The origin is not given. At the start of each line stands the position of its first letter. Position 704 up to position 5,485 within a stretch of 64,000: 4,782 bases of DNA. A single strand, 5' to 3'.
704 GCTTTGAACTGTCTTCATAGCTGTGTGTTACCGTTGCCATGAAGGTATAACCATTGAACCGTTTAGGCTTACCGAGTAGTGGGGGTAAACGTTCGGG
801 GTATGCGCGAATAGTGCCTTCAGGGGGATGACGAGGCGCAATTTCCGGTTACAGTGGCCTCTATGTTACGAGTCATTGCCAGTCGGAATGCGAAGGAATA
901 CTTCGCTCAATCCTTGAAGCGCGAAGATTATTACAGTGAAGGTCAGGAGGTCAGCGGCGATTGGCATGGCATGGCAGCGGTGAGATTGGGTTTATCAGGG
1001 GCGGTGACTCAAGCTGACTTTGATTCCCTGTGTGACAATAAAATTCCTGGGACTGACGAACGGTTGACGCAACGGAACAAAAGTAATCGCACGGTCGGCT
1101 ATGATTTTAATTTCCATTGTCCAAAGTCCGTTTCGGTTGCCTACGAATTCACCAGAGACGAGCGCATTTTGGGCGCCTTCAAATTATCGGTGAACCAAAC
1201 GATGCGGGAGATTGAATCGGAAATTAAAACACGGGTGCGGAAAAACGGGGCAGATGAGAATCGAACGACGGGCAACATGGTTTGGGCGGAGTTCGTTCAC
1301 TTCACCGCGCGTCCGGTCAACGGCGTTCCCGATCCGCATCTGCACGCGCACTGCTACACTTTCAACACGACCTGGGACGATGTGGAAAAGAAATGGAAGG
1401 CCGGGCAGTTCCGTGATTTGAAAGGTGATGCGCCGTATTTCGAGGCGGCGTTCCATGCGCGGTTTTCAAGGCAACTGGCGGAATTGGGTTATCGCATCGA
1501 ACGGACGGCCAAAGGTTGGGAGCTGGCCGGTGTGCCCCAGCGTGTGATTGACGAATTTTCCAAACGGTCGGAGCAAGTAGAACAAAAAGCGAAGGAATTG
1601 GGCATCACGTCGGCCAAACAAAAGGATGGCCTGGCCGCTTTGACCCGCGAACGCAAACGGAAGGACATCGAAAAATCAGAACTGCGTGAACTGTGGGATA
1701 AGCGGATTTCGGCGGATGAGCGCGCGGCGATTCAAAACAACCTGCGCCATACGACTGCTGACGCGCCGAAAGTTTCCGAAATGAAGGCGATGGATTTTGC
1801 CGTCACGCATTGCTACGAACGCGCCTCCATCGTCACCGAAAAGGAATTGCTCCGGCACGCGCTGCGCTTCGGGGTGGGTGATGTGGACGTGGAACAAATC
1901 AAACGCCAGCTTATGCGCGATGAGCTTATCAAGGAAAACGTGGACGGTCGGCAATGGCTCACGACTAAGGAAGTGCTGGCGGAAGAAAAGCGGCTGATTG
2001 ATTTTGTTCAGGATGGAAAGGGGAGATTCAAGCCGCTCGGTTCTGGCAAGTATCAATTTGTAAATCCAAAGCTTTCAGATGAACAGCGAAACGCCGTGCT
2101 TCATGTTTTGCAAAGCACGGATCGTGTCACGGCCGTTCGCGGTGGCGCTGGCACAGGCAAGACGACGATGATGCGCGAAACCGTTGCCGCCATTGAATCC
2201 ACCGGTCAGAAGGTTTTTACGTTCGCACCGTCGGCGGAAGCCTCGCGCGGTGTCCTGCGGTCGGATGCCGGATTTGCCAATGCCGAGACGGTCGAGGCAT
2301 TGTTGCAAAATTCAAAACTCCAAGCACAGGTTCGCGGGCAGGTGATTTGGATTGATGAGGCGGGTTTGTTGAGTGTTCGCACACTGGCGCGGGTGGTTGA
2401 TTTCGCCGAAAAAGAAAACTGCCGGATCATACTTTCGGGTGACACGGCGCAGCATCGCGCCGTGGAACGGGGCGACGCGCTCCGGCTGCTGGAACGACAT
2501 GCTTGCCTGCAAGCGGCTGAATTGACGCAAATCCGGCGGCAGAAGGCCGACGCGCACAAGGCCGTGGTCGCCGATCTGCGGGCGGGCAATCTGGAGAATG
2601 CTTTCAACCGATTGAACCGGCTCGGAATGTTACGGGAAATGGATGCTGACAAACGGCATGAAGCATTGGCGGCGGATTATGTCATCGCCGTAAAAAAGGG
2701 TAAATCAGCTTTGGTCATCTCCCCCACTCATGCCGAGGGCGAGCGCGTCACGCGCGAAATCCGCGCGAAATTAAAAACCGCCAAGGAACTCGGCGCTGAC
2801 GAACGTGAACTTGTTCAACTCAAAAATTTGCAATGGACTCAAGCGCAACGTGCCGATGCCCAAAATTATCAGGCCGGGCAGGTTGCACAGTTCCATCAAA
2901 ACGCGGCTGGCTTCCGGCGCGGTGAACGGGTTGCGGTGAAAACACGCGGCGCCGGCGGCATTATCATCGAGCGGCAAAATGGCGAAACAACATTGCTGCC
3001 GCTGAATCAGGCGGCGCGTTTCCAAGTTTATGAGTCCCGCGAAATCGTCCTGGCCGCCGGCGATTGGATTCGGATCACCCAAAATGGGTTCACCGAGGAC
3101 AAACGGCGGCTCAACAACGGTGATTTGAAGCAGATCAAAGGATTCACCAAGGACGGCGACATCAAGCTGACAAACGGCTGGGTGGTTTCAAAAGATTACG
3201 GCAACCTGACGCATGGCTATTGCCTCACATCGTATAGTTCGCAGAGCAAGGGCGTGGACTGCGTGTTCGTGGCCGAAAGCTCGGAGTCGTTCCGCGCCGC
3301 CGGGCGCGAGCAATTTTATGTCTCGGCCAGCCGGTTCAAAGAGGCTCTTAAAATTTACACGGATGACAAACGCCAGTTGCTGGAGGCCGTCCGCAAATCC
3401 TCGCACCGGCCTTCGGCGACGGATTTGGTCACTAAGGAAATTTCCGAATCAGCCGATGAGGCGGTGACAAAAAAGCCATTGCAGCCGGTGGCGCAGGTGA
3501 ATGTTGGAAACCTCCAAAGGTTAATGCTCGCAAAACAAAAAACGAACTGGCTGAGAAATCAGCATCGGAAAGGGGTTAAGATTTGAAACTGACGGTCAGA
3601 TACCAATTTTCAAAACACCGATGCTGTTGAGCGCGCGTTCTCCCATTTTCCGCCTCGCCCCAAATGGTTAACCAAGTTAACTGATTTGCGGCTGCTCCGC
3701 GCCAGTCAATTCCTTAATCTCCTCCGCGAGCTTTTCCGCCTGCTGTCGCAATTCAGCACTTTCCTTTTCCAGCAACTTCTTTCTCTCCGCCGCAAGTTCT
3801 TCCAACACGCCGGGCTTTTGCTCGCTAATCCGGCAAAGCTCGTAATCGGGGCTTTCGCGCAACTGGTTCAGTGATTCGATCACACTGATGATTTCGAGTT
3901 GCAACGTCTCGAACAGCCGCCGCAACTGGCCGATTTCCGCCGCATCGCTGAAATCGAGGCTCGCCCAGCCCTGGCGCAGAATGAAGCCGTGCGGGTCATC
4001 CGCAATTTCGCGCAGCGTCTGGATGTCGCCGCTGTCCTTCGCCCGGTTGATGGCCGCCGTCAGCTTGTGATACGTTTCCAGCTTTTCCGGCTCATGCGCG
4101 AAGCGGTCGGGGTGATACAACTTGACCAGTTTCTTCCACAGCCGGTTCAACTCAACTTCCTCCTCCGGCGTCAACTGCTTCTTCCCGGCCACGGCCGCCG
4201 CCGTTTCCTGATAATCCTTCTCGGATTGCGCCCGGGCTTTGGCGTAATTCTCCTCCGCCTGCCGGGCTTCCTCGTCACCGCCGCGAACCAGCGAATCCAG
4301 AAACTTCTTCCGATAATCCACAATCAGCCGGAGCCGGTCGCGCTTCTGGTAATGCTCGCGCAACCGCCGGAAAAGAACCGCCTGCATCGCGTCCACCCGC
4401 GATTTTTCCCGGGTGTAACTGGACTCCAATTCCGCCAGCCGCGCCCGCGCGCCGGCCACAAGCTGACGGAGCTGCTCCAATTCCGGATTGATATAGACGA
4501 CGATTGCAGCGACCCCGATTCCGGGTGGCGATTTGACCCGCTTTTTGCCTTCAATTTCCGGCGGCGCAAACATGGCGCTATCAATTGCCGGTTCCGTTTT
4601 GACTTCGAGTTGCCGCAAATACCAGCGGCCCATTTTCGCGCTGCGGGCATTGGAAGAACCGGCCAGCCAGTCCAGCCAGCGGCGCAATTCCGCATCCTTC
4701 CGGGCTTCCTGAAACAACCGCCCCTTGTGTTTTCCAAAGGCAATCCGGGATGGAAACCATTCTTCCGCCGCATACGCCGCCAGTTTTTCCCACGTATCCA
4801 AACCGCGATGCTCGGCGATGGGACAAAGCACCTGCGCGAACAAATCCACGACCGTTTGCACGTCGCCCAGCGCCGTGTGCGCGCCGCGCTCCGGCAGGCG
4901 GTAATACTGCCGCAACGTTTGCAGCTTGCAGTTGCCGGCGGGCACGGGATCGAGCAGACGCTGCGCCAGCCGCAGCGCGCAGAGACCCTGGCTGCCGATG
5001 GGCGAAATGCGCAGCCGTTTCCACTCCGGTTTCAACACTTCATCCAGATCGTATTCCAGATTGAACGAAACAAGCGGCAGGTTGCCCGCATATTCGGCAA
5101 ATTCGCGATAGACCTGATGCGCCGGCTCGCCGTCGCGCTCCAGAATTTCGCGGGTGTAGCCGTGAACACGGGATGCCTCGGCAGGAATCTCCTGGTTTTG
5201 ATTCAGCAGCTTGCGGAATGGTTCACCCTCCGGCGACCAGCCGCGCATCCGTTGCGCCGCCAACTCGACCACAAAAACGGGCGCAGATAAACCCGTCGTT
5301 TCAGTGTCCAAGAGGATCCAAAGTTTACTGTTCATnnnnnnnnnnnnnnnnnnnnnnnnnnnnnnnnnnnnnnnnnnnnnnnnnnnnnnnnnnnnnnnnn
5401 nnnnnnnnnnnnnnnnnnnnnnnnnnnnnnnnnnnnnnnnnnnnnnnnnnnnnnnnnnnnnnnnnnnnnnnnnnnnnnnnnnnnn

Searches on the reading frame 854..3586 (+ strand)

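Call 45: search_protein_families(library=pfam, proteins=[window:854-3586:+], max_evalue=0.00001)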
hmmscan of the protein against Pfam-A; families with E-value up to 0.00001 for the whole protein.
window:854-3586:+ (910 aa): 5 families
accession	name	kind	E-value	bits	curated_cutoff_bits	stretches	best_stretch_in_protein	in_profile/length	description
PF08751.17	TrwC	-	1.7e-69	235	25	1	11-286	2-284/286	TrwC relaxase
PF13604.12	AAA_30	-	5.9e-46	157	27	1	406-597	1-190/191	AAA domain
PF13245.12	AAA_19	-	2.8e-11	44.2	25.1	1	411-534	1-129/134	AAA domain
PF01443.25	Viral_helicase1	-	2e-08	34.8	21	1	427-539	2-102/228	Viral superfamily 1 RNA helicase core domain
PF22232.2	TraI_hel_assoc_N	-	6.4e-08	33.6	27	1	431-528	2-98/99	TraI helicase-associated ssDNA bd, N-terminal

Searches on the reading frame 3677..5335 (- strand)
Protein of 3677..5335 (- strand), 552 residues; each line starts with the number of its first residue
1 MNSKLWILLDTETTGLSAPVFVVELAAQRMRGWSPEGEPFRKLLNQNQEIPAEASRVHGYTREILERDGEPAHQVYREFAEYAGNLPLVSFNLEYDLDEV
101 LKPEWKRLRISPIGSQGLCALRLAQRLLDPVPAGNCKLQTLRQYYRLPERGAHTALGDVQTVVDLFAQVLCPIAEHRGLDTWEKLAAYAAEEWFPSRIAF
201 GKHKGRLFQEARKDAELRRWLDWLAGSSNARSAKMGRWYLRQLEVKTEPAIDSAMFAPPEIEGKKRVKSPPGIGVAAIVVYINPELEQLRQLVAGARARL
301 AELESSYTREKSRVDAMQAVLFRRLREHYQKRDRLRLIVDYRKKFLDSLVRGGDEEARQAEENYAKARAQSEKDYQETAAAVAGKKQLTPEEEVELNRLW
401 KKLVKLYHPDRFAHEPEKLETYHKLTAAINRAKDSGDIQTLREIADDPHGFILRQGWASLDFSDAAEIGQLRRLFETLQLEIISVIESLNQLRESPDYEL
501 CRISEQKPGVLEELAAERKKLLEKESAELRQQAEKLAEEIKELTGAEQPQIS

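Call 45: search_protein_families(library=pfam, proteins=[window:3677-5335:-], max_evalue=0.00001)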
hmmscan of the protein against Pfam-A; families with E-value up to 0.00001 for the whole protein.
window:3677-5335:- (552 aa): 1 family
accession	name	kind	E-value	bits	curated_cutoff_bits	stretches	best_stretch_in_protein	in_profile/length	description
PF00929.31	RNase_T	-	9.8e-14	52.7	24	1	8-166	2-164/164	Exonuclease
